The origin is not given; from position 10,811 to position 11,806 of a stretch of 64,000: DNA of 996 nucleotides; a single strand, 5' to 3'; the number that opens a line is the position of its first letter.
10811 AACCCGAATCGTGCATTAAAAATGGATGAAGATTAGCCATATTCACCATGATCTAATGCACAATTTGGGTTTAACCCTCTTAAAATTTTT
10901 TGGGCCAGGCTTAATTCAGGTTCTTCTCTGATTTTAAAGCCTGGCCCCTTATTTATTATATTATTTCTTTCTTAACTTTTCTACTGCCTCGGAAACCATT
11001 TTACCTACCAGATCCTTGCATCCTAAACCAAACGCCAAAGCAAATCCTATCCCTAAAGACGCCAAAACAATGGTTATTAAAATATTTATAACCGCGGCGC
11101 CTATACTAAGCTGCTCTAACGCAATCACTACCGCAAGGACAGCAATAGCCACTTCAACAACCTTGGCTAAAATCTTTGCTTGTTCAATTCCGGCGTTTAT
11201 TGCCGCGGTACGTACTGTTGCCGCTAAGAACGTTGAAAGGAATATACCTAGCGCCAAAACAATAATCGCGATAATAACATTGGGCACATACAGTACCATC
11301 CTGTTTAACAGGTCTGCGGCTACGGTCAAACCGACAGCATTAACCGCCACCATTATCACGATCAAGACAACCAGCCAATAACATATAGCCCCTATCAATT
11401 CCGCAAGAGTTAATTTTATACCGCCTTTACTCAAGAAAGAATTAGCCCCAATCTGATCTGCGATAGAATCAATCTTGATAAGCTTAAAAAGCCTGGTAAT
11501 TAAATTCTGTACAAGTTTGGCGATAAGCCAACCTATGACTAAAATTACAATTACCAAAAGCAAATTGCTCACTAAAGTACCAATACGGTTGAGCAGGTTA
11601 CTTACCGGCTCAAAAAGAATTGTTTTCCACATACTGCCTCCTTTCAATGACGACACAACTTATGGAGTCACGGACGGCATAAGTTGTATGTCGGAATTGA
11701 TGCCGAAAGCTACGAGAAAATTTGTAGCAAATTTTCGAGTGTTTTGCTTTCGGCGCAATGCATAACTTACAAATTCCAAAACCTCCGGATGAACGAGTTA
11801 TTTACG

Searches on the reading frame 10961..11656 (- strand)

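Call 51: search_protein_families(library=pfam, proteins=[window:10961-11656:-], max_evalue=0.0001)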
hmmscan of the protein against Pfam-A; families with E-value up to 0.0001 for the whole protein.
window:10961-11656:- (231 aa): 1 family
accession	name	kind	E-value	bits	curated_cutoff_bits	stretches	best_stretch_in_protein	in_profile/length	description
PF05552.17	MS_channel_1st_1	-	2.8e-17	62.8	22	2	16-64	1-49/50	Mechanosensitive ion channel, conserved TM helix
